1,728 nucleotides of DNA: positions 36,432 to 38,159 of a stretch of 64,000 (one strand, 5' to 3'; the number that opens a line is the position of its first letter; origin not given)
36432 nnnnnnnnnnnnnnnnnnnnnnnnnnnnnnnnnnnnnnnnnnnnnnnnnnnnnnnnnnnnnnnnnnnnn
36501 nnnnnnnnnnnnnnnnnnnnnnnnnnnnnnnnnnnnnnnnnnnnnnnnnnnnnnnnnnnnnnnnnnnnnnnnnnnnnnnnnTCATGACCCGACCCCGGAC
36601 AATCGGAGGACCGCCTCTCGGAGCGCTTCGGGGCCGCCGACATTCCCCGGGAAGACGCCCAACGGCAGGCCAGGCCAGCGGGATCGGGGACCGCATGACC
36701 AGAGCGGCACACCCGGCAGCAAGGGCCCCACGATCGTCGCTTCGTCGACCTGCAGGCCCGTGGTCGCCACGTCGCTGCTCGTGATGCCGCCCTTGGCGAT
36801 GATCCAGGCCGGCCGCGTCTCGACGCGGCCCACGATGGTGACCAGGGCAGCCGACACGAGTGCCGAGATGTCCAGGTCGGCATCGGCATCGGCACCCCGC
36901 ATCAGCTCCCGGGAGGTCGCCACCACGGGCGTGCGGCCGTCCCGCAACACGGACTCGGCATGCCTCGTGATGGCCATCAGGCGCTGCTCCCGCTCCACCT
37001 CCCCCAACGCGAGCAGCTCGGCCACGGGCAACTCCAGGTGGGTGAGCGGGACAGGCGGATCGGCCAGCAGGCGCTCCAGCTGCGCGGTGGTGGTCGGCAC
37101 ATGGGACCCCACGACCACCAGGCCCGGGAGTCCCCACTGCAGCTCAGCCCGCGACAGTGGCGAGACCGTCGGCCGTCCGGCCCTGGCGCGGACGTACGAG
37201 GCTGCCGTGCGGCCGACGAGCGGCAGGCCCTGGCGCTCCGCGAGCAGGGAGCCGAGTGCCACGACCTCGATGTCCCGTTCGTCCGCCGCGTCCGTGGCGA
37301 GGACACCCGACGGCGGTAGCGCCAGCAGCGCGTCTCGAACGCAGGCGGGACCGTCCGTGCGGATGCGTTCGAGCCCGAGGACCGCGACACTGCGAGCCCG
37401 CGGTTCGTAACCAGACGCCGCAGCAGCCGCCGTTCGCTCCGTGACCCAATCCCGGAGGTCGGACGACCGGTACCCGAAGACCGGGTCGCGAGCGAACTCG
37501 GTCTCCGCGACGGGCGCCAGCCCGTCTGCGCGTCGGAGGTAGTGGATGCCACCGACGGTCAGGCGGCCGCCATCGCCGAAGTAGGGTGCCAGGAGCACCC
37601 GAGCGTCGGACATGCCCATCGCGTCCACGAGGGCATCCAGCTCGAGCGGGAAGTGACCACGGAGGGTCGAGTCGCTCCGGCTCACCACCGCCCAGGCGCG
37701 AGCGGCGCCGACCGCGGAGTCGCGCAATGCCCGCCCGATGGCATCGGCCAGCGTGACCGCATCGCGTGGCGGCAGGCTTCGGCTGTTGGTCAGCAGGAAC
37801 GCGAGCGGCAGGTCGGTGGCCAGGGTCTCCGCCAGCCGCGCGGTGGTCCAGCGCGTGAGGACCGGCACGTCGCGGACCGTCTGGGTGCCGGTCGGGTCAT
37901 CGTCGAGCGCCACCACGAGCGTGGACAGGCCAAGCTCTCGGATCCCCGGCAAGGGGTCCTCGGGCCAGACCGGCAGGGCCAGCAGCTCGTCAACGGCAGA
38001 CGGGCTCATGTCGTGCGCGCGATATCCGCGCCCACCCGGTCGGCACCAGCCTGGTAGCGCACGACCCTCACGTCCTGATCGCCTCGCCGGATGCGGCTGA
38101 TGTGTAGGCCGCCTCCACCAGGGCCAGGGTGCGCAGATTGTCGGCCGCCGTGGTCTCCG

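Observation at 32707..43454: Eleven-kb coupled operon resembling, but not matching, known D-apiose/D-apionate and tetronate pathways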

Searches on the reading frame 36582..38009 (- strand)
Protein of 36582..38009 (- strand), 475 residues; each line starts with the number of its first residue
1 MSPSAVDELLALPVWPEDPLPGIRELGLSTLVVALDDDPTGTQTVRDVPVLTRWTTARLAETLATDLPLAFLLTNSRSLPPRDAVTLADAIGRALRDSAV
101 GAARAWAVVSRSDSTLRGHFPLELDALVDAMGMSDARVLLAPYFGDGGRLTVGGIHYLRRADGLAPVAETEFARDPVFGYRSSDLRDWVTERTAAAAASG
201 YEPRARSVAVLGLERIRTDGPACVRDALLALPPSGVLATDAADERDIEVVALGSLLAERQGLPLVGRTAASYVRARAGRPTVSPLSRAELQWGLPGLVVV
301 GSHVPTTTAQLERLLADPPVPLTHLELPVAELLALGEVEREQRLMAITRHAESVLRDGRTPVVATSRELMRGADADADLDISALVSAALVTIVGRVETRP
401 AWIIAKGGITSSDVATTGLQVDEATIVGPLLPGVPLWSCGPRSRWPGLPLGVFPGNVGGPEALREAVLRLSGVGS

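Call 6: search_protein_families(library=pfam, proteins=[window:36582-38009:-], max_evalue=0.01)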
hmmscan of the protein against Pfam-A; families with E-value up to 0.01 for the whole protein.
window:36582-38009:- (475 aa): 2 families
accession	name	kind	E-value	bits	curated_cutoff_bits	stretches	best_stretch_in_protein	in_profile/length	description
PF07005.16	SBD_N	-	7.3e-45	153.9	25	1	33-275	2-229/230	Sugar-binding N-terminal domain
PF17042.10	NBD_C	-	1.4e-35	123.7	28.3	1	297-463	1-168/168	Nucleotide-binding C-terminal domain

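Call 10: search_protein_families(library=ncbifam, proteins=[window:36582-38009:-], max_evalue=0.001)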
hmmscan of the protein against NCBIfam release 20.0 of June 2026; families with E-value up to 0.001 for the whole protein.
window:36582-38009:- (475 aa): 2 families
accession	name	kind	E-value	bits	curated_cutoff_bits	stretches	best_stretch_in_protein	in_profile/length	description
NF047819.1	ThrnKinDtnkGamma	equivalog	1.3e-13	50.6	450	1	73-369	47-307/422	D-threonate kinase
NF043035.1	OxoTetrKin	equivalog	1.5e-07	30.7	350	1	75-466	50-416/418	3-oxo-tetronate kinase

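Call 21: search_solved_structures(query=window:36582-38009:-, max_evalue=0.01)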
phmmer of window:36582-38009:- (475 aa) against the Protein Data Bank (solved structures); distinct sequences matched with E-value up to 0.01: 0.

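Call 34: find_homologous_proteins(query=window:36582-38009:-, max_evalue=1e-10)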
Query window:36582-38009:- (475 aa): 7911 proteins with E <= 1e-10 among 8000 candidates; the best 120 are listed.
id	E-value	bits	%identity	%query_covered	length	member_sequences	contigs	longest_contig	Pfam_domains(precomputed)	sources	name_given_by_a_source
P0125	0.0e+0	1011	100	100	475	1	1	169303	PF17042.11,PF07005.17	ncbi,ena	-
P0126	4.0e-200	684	82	84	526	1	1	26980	PF17042.11,PF07005.17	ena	-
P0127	8.4e-198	676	70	98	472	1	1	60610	PF17042.11,PF07005.17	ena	-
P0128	1.3e-197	675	70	99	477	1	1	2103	PF17042.11,PF07005.17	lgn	-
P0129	6.7e-190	650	69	99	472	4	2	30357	PF17042.11,PF07005.17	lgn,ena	-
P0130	2.1e-173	596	63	99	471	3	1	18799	PF17042.11,PF07005.17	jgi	jgi:uncharacterized protein YgbK (DUF1537 family)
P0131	2.4e-166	572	61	99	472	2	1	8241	PF17042.11,PF07005.17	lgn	-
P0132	2.1e-165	569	63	99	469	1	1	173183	PF17042.11,PF07005.17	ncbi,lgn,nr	ncbi:MAG: hypothetical protein KF809_07135 [Chloroflexi bacterium]|nr:hypothetical protein [Chlorofl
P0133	2.7e-165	569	63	99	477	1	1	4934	PF17042.11,PF07005.17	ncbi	-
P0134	5.1e-162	558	60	97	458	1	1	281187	PF17042.11,PF07005.17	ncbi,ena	-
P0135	3.8e-161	555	63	90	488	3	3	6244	PF17042.11,PF07005.17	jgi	jgi:uncharacterized protein YgbK (DUF1537 family)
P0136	2.0e-157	543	61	97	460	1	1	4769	PF17042.11,PF07005.17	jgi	jgi:uncharacterized protein YgbK (DUF1537 family)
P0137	4.9e-157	542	61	93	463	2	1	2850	PF17042.11,PF07005.17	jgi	jgi:uncharacterized protein YgbK (DUF1537 family)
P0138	1.6e-156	540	61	99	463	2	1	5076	PF17042.11,PF07005.17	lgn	-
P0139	3.9e-153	529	59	99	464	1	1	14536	PF17042.11,PF07005.17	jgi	jgi:uncharacterized protein YgbK (DUF1537 family)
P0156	1.7e-118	415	52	96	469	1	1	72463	PF17042.11,PF07005.17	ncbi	-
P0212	1.5e-113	398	46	96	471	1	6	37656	PF17042.11,PF07005.17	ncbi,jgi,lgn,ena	-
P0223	3.3e-113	397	49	95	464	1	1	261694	PF17042.11,PF07005.17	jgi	jgi:uncharacterized protein YgbK (DUF1537 family)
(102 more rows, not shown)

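Call 38: find_encoding_contigs(protein=P0126, flank=10000, max_places=1)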
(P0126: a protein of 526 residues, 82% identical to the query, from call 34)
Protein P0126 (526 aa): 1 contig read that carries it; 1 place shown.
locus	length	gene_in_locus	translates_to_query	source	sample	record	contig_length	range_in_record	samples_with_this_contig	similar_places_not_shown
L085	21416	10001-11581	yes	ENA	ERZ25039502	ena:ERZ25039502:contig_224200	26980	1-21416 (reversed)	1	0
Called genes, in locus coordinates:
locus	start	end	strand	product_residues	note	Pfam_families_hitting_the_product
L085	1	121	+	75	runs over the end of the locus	-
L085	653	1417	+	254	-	PF02653:BPD_transp_2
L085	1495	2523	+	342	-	PF13407:Peripla_BP_4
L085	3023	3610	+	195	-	PF00005:ABC_tran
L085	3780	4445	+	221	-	PF16586:DUF5060, PF13204:Apiosidase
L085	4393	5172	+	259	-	PF13204:Apiosidase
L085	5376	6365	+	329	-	PF13292:DXP_synthase_N (faint), PF00456:Transketolase_N, PF00676:E1_dh, PF02775:TPP_enzyme_C (weak)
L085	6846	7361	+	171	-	PF02780:Transketolase_C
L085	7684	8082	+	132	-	-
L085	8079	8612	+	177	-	PF01408:GFO_IDH_MocA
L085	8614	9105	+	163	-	PF02894:GFO_IDH_MocA_C, PF22725:GFO_IDH_MocA_C3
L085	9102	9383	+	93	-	-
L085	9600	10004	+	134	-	PF01557:FAA_hydrolase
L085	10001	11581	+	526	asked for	PF07005:SBD_N, PF17042:NBD_C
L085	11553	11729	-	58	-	-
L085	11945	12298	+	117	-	PF01116:F_bP_aldolase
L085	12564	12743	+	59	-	PF25837:Apionate_lact_N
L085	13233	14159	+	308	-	PF25838:Apionate_lact_M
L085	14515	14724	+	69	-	PF02558:ApbA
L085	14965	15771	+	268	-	PF08546:ApbA_C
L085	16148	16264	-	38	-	-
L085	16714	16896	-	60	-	-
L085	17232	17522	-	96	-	PF08281:Sigma70_r4_2 (weak)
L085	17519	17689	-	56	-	-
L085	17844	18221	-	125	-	PF03795:YCII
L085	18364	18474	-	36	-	PF03795:YCII (weak)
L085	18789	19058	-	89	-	PF04380:BMFP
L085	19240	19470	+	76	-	-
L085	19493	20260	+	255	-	PF01790:LGT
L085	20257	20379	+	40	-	PF02636:Methyltransf_28 (weak)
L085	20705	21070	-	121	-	-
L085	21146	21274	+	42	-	-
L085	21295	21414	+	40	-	?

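Call 39: find_encoding_contigs(protein=P0127, flank=10000, max_places=1)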
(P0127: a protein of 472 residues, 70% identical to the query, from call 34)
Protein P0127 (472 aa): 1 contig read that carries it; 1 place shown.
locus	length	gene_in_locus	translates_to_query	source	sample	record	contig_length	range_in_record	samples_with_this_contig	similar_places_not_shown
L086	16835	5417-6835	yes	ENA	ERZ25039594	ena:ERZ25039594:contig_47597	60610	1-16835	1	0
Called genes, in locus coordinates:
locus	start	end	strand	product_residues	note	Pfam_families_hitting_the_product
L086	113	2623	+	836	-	PF16586:DUF5060, PF13204:Apiosidase, PF00456:Transketolase_N, PF00676:E1_dh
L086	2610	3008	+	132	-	PF02779:Transket_pyr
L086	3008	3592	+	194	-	PF02780:Transketolase_C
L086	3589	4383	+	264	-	PF13483:Lactamase_B_3, PF12706:Lactamase_B_2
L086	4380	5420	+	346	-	PF01408:GFO_IDH_MocA, PF22725:GFO_IDH_MocA_C3, PF02894:GFO_IDH_MocA_C (weak)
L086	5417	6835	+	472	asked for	PF07005:SBD_N, PF17042:NBD_C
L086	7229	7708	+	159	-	PF01116:F_bP_aldolase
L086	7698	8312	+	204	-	PF25837:Apionate_lact_N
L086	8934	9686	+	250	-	PF25838:Apionate_lact_M, PF25839:Apionate_lact_C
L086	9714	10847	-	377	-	PF00180:Iso_dh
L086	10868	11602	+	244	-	-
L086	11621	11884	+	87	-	PF04226:Transgly_assoc (weak)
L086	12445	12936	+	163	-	-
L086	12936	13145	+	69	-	-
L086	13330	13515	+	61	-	-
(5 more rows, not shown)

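Call 40: find_encoding_contigs(protein=P0134, flank=10000, max_places=1)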
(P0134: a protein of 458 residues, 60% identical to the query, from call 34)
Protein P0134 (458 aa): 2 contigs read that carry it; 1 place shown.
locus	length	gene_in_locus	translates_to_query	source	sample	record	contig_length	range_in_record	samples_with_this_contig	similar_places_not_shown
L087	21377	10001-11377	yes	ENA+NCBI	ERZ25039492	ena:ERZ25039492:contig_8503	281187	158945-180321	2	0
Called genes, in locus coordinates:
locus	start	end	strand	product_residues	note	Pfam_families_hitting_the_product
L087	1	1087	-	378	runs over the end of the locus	PF00005:ABC_tran, PF13304:AAA_21 (weak)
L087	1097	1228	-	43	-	-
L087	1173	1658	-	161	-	PF13407:Peripla_BP_4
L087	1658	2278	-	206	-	-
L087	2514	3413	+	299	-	PF01557:FAA_hydrolase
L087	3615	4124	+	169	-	PF00903:Glyoxalase, PF13468:Glyoxalase_3 (weak), PF13669:Glyoxalase_4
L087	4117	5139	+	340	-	PF08240:ADH_N, PF16912:Glu_dehyd_C, PF00107:ADH_zinc_N, PF13602:ADH_zinc_N_2 (weak)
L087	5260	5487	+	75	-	PF25837:Apionate_lact_N (weak)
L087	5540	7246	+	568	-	PF25837:Apionate_lact_N, PF25838:Apionate_lact_M, PF25839:Apionate_lact_C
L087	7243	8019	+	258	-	PF23441:SDR (weak), PF00106:adh_short, PF08659:KR, PF13561:adh_short_C2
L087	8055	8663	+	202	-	PF02558:ApbA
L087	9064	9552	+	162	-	PF12706:Lactamase_B_2, PF00753:Lactamase_B (weak)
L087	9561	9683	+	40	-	-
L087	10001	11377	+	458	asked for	PF07005:SBD_N, PF17042:NBD_C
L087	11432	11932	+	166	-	PF00296:Bac_luciferase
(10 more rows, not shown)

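Call 45: find_encoding_contigs(protein=P0156, flank=8000, max_places=1)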
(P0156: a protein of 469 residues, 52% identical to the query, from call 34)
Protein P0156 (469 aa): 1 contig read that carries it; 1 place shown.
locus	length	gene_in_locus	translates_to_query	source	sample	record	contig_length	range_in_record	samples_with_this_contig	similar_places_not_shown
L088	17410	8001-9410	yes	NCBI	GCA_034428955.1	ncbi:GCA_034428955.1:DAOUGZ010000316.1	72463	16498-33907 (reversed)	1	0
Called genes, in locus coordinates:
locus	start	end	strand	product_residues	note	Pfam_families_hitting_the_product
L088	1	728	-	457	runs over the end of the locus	PF00890:FAD_binding_2 (weak), PF01134:GIDA (weak), PF01266:DAO (weak), PF01494:FAD_binding_3 (faint), PF07992:Pyr_redox_2 (weak), PF12831:FAD_oxidored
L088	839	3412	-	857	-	-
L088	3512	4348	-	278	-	PF00528:BPD_transp_1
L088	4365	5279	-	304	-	PF00528:BPD_transp_1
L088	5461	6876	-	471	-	PF01547:SBP_bac_1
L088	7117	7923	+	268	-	PF25213:HVO_A0261_N (weak), PF09339:HTH_IclR, PF12802:MarR_2 (weak), PF13412:HTH_24 (faint), PF01614:IclR_C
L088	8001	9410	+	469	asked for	PF07005:SBD_N, PF17042:NBD_C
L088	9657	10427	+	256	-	PF01925:TauE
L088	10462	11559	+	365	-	PF01168:Ala_racemase_N, PF14031:D-ser_dehydrat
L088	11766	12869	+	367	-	PF01571:GCV_T, PF08669:GCV_T_C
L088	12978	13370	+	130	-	PF01597:GCV_H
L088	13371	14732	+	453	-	PF02347:GDC-P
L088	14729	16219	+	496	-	PF02347:GDC-P, PF00266:Aminotran_5 (weak), PF21478:GcvP2_C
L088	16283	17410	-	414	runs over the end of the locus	PF12704:MacB_PCD, PF02687:FtsX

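Call 46: find_encoding_contigs(protein=P0223, flank=8000, max_places=1)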
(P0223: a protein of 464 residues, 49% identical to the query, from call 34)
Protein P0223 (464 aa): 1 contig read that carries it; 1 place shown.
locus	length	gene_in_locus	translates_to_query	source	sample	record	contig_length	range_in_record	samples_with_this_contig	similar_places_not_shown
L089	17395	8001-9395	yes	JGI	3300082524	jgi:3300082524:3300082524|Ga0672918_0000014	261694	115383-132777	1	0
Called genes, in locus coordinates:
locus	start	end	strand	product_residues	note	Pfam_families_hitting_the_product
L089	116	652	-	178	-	-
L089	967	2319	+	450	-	PF01636:APH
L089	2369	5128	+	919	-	PF13191:AAA_16, PF00196:GerE, PF08281:Sigma70_r4_2 (weak)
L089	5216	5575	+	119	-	-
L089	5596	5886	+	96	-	PF14026:SCO4226-like (weak)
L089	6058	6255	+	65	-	-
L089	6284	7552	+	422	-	PF00202:Aminotran_3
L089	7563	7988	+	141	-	-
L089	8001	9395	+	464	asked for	PF07005:SBD_N, PF17042:NBD_C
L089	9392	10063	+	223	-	PF01738:DLH, PF00326:Peptidase_S9 (faint)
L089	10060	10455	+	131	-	PF08818:DUF1801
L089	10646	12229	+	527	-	PF00496:SBP_bac_5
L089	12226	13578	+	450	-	PF13485:Peptidase_MA_2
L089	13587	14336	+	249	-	PF05949:DUF881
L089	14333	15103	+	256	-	PF05949:DUF881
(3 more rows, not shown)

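Call 47: find_encoding_contigs(protein=P0212, flank=8000, max_places=1)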
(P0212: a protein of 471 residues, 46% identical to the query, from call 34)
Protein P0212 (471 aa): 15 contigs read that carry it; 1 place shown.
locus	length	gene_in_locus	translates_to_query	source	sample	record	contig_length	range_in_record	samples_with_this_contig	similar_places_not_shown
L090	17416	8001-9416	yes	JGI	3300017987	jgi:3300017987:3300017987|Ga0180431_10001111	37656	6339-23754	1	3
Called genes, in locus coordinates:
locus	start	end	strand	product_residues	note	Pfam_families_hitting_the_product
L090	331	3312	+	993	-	PF16586:DUF5060, PF17829:GH115_C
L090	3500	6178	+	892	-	PF13646:HEAT_2 (faint)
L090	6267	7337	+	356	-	PF00180:Iso_dh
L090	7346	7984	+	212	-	PF04199:Cyclase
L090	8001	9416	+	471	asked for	PF07005:SBD_N, PF17042:NBD_C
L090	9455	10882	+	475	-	PF07690:MFS_1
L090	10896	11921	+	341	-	PF01408:GFO_IDH_MocA, PF22725:GFO_IDH_MocA_C3, PF02894:GFO_IDH_MocA_C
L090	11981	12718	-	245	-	PF07963:N_methyl, PF07596:SBP_bac_10 (weak)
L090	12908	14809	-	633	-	PF13385:Laminin_G_3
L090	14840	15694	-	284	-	PF07963:N_methyl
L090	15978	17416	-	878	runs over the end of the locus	PF13385:Laminin_G_3, PF07691:PA14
